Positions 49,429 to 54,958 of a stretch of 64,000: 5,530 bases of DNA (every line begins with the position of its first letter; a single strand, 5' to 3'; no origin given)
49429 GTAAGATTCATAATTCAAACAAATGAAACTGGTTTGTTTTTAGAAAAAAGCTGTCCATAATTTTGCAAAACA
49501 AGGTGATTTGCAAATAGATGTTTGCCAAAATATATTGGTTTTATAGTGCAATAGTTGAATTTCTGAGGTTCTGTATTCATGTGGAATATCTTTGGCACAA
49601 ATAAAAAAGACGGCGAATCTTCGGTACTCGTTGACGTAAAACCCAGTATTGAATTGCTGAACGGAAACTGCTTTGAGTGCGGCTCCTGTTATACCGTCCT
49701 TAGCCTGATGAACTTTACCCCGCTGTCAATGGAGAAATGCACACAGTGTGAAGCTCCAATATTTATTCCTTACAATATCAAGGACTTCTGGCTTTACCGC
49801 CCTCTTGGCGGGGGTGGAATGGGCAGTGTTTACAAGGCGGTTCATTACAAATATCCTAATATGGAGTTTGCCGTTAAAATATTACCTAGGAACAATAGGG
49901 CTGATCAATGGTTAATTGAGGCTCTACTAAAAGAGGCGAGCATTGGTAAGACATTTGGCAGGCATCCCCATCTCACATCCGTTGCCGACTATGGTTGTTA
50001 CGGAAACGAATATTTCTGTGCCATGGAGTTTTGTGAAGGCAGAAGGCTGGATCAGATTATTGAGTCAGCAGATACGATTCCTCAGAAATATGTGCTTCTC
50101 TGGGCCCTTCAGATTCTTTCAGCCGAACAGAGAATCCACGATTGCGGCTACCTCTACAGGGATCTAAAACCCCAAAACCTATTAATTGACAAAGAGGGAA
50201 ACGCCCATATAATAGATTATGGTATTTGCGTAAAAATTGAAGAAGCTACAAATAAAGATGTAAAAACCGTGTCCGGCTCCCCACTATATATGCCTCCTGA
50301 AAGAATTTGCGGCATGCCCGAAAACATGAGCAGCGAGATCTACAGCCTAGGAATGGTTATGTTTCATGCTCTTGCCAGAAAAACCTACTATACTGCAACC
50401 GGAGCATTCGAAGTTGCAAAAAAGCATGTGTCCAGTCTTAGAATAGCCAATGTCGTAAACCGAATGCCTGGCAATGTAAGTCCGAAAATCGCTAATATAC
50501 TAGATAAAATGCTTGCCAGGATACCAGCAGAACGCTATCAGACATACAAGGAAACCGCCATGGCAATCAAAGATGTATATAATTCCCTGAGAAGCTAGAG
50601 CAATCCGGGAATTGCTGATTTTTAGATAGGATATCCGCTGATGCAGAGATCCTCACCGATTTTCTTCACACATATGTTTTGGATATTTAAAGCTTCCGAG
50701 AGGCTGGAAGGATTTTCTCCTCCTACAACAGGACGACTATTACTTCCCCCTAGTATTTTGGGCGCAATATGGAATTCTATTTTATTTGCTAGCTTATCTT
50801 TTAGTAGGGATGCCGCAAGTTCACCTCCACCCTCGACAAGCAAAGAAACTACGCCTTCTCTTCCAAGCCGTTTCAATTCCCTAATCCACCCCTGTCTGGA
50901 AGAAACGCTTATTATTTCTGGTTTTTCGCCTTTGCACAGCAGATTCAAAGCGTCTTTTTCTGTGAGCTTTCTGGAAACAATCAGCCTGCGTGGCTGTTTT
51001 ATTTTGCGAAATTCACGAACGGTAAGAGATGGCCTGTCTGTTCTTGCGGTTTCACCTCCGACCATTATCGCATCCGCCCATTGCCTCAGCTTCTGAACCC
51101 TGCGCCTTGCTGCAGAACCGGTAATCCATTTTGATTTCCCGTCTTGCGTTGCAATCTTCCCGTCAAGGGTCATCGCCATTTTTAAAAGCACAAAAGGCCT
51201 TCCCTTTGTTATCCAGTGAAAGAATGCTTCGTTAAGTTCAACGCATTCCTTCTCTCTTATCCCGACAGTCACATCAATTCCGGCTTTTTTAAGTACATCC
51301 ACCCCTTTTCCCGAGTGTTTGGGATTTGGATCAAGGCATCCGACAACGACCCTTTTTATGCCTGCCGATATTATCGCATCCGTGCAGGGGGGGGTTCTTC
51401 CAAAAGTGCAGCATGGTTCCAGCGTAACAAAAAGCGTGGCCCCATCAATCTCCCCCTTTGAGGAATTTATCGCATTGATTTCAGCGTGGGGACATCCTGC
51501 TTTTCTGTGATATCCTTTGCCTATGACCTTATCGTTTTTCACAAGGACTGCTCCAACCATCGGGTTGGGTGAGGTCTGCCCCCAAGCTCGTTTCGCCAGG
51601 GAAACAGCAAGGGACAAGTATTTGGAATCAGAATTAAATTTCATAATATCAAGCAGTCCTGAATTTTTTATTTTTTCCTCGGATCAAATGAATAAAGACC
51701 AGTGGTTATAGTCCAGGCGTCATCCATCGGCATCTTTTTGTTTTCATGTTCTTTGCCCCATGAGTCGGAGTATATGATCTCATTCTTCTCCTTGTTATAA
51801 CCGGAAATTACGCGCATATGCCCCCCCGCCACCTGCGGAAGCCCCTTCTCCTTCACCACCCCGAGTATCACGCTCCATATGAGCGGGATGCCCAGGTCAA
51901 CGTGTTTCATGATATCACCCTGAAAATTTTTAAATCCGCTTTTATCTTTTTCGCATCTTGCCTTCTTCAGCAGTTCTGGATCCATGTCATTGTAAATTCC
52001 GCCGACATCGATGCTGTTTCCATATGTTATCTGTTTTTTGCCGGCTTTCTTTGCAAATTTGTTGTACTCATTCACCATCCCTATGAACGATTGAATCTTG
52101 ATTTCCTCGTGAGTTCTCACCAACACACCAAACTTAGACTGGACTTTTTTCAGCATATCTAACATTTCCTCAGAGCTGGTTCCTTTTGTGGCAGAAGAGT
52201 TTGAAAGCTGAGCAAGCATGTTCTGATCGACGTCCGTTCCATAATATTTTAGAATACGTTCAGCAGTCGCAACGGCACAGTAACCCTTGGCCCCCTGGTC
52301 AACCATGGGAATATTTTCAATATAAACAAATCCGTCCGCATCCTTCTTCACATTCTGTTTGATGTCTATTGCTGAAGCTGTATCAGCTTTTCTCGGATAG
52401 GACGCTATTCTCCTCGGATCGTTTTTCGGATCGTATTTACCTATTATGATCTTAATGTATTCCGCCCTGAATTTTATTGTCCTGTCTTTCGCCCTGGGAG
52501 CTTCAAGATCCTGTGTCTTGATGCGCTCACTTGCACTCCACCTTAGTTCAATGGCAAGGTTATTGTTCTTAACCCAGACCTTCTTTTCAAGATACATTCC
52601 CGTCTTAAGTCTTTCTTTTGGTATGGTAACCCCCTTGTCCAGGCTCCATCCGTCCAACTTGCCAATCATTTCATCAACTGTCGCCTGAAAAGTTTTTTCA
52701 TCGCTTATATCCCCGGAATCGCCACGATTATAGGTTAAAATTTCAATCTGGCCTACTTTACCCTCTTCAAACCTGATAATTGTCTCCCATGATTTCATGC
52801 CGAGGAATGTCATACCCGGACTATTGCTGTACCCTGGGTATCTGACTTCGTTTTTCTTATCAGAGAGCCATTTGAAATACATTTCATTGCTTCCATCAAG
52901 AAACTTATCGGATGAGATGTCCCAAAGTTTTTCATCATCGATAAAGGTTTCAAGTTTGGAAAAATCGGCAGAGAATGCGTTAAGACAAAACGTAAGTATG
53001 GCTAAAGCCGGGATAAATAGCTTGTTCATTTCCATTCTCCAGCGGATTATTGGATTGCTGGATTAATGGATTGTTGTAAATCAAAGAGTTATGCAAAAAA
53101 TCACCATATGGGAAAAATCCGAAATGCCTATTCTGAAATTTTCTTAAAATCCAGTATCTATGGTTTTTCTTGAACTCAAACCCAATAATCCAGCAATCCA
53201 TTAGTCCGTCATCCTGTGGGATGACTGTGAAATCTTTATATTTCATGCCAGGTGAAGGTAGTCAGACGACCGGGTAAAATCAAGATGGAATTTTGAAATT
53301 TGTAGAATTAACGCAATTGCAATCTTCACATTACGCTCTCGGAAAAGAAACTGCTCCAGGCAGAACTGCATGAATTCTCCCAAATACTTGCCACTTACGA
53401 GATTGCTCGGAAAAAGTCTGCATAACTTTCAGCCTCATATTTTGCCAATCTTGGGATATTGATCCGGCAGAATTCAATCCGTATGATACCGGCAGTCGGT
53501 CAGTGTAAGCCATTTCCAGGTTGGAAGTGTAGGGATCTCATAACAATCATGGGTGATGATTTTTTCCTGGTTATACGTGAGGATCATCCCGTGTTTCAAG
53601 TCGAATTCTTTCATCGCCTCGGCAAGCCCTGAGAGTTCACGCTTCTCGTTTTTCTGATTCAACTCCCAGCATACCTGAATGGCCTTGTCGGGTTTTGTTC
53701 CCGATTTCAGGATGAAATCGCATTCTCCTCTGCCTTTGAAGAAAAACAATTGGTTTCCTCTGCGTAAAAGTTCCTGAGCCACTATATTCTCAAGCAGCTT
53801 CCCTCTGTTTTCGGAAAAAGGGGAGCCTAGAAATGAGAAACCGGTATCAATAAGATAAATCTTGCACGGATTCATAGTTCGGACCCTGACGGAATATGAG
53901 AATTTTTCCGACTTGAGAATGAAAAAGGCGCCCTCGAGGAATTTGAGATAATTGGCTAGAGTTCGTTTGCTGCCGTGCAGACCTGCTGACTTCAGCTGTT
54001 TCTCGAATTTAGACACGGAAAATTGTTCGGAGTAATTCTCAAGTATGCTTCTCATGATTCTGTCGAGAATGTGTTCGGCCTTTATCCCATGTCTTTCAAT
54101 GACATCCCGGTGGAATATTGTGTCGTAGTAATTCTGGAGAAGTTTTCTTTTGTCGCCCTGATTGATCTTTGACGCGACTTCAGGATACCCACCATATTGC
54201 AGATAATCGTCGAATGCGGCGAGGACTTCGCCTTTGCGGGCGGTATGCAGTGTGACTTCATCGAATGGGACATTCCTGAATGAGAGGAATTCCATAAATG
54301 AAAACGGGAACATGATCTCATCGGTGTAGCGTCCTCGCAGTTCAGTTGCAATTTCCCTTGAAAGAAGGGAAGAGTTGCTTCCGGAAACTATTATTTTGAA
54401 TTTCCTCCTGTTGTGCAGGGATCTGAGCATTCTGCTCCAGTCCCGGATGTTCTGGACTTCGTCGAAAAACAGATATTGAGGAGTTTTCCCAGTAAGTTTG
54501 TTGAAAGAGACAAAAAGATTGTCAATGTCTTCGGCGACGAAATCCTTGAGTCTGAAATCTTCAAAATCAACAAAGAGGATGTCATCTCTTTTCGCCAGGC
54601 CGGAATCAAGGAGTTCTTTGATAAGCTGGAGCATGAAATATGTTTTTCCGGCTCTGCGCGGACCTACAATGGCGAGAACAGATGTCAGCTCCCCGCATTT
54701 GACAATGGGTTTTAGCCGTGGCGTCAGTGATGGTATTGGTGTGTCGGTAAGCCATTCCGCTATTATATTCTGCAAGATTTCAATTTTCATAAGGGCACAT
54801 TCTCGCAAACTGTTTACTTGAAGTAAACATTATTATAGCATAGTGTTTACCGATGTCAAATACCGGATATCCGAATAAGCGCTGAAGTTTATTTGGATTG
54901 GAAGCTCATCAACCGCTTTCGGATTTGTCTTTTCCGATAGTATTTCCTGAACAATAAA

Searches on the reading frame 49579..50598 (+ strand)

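Call 84: search_protein_families(library=pfam, proteins=[window:49579-50598:+], max_evalue=0.0001)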
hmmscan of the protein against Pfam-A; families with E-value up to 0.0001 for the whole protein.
window:49579-50598:+ (339 aa): 3 families
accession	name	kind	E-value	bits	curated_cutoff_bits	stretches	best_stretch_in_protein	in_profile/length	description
PF00069.31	Pkinase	-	4e-42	144.9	31.7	1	74-321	5-253/263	Protein kinase domain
PF07714.23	PK_Tyr_Ser-Thr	-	2.3e-22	80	23.1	1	73-320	4-249/258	Protein tyrosine and serine/threonine kinase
PF03109.22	ABC1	-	1.3e-06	28.2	22.9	1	147-228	145-225/244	ABC1 atypical kinase-like domain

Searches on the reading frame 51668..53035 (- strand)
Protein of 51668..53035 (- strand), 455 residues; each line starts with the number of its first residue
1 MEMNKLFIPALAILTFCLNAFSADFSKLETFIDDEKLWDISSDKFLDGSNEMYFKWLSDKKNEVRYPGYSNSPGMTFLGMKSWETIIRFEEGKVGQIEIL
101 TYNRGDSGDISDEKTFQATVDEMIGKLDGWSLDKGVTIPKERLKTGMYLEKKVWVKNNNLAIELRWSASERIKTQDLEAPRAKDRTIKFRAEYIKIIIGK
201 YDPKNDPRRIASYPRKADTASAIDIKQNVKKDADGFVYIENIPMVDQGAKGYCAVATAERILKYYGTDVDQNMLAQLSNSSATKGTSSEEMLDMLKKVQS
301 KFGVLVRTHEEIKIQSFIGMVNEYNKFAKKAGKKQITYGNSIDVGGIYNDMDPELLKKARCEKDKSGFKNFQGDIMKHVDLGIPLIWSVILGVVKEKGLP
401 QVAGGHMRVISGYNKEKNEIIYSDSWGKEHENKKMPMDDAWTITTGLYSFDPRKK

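Call 5: search_protein_families(library=pfam, proteins=[window:51668-53035:-], max_evalue=0.01)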
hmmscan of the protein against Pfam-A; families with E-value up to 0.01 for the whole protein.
window:51668-53035:- (455 aa): 3 families
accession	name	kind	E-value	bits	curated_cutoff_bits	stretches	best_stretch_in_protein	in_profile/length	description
PF13529.12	Peptidase_C39_2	-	5.4e-13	50.2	24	2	323-426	33-143/143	Peptidase_C39 like family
PF03412.21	Peptidase_C39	-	0.001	19.3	22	1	242-302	2-61/133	Peptidase C39 family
PF12385.14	Peptidase_C70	-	0.0025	18.2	19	0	402-432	100-130/141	Papain-like cysteine protease AvrRpt2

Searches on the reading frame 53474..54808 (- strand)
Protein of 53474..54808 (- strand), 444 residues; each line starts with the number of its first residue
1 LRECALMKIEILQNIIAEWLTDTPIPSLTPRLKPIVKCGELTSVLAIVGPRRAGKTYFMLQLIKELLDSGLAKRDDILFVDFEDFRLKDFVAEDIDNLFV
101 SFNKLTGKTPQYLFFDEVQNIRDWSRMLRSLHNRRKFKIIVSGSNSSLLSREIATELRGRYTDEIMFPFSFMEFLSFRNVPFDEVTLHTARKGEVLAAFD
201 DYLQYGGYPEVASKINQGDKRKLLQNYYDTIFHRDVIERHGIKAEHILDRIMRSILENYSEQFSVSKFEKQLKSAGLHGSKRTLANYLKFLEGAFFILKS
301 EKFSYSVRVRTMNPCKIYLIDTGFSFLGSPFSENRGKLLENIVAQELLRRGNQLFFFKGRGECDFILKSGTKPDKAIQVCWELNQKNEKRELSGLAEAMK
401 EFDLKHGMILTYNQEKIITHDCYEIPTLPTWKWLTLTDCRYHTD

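Call 5: search_protein_families(library=pfam, proteins=[window:53474-54808:-], max_evalue=0.01)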
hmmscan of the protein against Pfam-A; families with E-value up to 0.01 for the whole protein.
window:53474-54808:- (444 aa): 5 families
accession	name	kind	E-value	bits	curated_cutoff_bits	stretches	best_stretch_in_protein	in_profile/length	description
PF13173.12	AAA_14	-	2.5e-35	121.7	27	1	44-175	4-129/129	AAA domain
PF13635.12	DUF4143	-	5.4e-17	62.4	28.1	1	234-380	2-158/160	Domain of unknown function (DUF4143)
PF13401.12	AAA_22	-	2.7e-05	24.9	27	1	43-147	6-125/130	AAA domain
PF01637.24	ATPase_2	-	0.0022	18.3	33.2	0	42-92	20-67/225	ATPase domain predominantly from Archaea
PF25199.1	nSTAND_NTPase5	-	0.0092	16.3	34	0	42-142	41-131/145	Novel STAND NTPase 5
